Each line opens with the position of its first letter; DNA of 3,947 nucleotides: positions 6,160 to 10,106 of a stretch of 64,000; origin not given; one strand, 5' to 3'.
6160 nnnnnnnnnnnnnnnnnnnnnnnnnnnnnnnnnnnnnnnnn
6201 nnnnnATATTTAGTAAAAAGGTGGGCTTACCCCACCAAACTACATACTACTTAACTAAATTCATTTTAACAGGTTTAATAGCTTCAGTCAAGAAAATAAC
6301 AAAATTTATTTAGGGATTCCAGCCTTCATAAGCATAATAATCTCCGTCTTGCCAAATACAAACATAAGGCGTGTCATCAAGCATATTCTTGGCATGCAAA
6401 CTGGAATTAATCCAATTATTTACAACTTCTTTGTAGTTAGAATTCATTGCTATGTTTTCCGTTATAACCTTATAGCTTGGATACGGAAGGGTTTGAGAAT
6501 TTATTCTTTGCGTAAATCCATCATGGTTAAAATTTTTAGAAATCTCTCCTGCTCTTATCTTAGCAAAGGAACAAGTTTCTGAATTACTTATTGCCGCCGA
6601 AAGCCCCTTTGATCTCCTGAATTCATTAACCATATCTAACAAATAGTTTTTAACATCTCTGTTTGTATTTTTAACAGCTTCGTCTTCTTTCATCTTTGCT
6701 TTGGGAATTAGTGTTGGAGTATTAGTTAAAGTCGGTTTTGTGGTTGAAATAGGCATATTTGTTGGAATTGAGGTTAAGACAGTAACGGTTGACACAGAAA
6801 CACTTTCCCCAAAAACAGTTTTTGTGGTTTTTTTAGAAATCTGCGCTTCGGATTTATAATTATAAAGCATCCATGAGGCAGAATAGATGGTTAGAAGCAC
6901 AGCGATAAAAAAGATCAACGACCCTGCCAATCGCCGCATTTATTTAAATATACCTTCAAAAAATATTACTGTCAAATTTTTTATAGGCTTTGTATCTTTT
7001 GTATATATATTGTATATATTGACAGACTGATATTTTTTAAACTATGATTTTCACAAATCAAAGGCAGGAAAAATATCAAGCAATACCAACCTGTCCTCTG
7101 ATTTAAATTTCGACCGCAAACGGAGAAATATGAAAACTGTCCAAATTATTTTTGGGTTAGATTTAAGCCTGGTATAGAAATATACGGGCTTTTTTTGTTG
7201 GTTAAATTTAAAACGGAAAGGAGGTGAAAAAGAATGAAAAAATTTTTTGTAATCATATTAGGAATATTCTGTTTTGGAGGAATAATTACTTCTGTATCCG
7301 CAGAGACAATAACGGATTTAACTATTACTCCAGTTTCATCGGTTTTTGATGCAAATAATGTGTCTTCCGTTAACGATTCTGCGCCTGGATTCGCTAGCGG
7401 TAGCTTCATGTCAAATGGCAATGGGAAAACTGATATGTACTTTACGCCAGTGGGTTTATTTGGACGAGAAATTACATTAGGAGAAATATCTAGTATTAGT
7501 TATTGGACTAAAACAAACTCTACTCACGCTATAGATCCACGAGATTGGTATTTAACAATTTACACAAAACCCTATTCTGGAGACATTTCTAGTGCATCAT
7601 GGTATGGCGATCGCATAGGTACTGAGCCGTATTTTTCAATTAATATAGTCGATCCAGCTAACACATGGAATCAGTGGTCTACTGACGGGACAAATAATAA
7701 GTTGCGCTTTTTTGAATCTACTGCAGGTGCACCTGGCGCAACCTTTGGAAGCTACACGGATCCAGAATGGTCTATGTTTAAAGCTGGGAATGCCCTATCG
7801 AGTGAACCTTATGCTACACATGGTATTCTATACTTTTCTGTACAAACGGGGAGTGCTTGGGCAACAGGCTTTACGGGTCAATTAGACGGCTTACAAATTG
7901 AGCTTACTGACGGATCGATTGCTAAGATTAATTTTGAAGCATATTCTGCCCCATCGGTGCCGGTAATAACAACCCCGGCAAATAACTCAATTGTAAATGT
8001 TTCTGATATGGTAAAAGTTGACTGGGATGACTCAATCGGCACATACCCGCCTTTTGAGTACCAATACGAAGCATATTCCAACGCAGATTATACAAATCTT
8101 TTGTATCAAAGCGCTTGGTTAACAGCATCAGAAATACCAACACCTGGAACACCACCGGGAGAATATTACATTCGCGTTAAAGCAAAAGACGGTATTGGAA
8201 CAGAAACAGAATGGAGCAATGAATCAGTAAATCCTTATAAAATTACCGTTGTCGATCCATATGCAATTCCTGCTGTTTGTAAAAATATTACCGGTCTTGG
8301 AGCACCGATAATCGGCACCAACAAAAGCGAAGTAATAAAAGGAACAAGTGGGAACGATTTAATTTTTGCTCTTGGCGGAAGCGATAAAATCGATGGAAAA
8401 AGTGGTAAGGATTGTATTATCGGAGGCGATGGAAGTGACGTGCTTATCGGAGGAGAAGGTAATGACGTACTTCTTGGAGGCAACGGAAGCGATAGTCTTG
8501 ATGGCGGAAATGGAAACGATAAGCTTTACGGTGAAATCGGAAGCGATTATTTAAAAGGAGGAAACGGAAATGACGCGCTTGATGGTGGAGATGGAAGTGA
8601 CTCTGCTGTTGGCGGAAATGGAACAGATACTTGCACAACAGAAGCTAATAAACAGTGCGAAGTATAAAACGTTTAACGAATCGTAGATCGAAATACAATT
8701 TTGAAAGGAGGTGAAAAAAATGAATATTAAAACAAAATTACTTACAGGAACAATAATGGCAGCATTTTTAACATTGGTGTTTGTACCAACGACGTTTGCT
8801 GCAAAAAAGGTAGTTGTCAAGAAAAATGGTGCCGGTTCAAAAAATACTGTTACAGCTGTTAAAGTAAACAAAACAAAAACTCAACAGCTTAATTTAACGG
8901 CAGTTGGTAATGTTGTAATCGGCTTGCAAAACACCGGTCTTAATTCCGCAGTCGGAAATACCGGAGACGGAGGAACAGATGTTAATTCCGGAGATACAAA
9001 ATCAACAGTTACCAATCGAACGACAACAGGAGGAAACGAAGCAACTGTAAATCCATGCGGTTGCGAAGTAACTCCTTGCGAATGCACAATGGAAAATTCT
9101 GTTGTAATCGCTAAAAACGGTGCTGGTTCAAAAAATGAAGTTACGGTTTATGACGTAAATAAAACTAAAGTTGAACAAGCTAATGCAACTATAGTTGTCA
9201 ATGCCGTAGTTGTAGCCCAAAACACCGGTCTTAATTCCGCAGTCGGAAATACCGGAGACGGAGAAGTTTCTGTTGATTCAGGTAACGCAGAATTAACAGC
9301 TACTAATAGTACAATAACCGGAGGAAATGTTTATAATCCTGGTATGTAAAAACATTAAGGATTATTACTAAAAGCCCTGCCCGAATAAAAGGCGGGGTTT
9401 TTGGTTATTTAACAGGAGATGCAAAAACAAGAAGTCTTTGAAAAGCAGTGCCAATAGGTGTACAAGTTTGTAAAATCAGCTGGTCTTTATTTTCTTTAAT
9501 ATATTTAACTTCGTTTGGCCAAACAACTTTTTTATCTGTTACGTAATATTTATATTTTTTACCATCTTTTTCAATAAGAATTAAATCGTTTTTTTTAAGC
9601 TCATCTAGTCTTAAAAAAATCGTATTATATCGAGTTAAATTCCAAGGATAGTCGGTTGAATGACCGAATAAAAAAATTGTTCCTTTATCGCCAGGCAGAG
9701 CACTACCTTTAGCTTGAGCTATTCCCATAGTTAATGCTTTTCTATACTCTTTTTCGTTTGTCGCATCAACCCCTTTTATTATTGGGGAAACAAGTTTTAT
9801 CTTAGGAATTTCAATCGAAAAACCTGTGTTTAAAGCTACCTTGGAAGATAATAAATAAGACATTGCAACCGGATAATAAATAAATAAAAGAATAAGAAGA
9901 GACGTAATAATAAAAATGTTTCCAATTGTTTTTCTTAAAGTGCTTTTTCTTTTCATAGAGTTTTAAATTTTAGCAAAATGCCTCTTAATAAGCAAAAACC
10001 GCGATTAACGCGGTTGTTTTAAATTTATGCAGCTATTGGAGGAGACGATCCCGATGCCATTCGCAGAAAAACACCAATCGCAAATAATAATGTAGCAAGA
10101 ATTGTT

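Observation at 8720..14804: Sortase-coupled island of four paralogous Asn/Gly/Thr-rich repeat surface proteins with Cys-knot spacers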

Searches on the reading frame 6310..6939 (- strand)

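Call 3: search_protein_families(library=pfam, proteins=[window:6310-6939:-], max_evalue=1)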
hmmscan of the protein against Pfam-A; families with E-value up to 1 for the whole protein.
window:6310-6939:- (209 aa): 2 families
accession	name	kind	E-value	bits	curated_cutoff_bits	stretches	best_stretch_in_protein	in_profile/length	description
PF00188.32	CAP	-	7.2e-09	37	21.1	1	101-189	1-93/117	Cysteine-rich secretory protein family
PF18303.6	Saf_2TM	-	0.17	12.2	29.5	1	6-39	68-101/152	SAVED-fused 2TM effector domain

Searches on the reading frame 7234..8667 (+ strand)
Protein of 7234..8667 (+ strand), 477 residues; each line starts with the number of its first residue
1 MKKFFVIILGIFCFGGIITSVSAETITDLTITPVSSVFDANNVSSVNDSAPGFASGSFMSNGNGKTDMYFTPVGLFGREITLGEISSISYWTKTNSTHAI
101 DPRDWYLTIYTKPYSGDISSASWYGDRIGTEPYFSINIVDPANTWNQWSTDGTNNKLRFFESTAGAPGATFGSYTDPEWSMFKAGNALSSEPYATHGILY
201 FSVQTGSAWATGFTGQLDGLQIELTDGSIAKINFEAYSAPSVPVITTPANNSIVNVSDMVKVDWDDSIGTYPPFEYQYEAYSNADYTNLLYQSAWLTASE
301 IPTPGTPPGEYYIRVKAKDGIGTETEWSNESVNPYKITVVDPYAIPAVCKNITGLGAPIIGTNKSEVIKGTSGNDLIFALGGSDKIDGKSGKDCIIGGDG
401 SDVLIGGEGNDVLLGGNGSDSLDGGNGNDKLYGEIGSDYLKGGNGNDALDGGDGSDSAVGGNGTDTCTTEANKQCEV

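Call 3: search_protein_families(library=pfam, proteins=[window:7234-8667:+], max_evalue=1)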
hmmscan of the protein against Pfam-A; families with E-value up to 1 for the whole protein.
window:7234-8667:+ (477 aa): 2 families
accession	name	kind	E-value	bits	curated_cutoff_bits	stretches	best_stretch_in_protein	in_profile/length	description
PF00353.25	HemolysinCabind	-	8.8e-22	77.1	23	3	396-431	1-36/36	RTX calcium-binding nonapeptide repeat (4 copies)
PF07495.19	Y_Y_Y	-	0.39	11.1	26.6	1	304-325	33-54/65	Y_Y_Y domain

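Call 4: search_protein_families(library=ncbifam, proteins=[window:7234-8667:+], max_evalue=1)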
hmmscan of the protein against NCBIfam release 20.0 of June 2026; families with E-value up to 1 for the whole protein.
window:7234-8667:+ (477 aa): 8 families
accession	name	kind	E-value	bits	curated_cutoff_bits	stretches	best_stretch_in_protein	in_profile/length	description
NF046115.1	Ca_rpt_SMc04171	equivalog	2.3e-17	63.3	625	2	362-438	411-487/574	SMc04171 family calcium-binding repeat protein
NF033943.0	RTX_toxin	subfamily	6.6e-17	61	1000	1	361-459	692-800/930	RTX family hemolysin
NF033203.1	entero_EhxA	exception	6.9e-12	44.3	2000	1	363-466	718-821/997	enterohemolysin EhxA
NF035945.1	Zn_serralysin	subfamily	1.3e-09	37.8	500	3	388-430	324-366/462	serralysin family metalloprotease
NF053766.1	ZapA_metallo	exception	2.3e-09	36.8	940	2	405-473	334-402/483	ZapA family metalloprotease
NF050046.1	PueAB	exception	4.2e-06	25.5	670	3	359-404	372-417/616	polyurethane esterase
NF052454.1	BtaGlycanEglC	equivalog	0.016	14.1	700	2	362-406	97-141/459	endo-1,3-1,4-beta-glycanase EglC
NF038329.2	gly_rich_SclB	equivalog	0.21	10.4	325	1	370-465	243-330/442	LPXTG-anchored collagen-like adhesin Scl2/SclB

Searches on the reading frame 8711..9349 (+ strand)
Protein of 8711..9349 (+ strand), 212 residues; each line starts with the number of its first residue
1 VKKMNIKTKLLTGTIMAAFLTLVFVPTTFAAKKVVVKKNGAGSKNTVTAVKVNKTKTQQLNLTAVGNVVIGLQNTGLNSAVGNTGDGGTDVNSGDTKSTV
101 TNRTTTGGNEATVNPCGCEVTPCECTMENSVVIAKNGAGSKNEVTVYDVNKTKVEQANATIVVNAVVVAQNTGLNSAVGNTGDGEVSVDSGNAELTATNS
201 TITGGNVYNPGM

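Call 3: search_protein_families(library=pfam, proteins=[window:8711-9349:+], max_evalue=1)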
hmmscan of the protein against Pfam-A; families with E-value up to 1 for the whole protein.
window:8711-9349:+ (212 aa): 0 families

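Call 4: search_protein_families(library=ncbifam, proteins=[window:8711-9349:+], max_evalue=1)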
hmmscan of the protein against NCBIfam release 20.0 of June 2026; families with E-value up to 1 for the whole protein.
window:8711-9349:+ (212 aa): 2 families
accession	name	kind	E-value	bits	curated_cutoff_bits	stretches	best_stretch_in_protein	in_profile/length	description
NF000832.0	PRK00070.3-2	equivalog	0.096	13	107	1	22-78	39-95/116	holo-ACP synthase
NF011251.0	PRK14657.1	equivalog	0.2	11.7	165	1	17-75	40-99/123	holo-[acyl-carrier-protein] synthase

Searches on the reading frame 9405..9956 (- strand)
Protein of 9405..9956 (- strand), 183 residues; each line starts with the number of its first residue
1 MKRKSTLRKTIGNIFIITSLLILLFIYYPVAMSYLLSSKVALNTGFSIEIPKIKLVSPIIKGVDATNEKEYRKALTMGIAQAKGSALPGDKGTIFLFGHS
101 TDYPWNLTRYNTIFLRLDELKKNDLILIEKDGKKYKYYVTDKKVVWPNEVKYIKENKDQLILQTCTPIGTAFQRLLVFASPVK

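Call 3: search_protein_families(library=pfam, proteins=[window:9405-9956:-], max_evalue=1)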
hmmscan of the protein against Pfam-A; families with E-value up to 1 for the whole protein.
window:9405-9956:- (183 aa): 1 family
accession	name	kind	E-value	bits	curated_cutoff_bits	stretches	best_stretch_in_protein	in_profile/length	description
PF04203.18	Sortase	-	1.7e-25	89.6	26.6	1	48-182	1-125/125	Sortase domain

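Call 4: search_protein_families(library=ncbifam, proteins=[window:9405-9956:-], max_evalue=1)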
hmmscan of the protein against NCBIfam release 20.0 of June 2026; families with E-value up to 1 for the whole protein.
window:9405-9956:- (183 aa): 8 families
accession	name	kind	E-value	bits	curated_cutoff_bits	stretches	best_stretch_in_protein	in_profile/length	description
NF033745.1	class_C_sortase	subfamily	4.1e-20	72.5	160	1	47-179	95-218/220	class C sortase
TIGR01076.1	sortase_fam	subfamily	1.7e-17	63.5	39.35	1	48-178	3-124/136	sortase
NF033746.1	class_D_sortase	subfamily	5.4e-17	61.9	165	1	47-182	12-134/135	class D sortase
NF058671.1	sortase_SrtD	exception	2.6e-16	59.9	140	1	48-180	67-186/187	class D sortase, LPxTATN-specific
NF033747.1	class_E_sortase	subfamily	6.4e-10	39.2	160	1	48-180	74-204/211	class E sortase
TIGR03784.1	marine_sortase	equivalog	7.4e-07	28.9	158.25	1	74-169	73-160/174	class GN sortase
NF033748.1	class_F_sortase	subfamily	7.6e-07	28.9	166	1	45-166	11-134/155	class F sortase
NF041477.1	YnaM_YnfT_fam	subfamily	0.086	13.2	35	1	13-27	2-16/34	YnaM/YnfT family protein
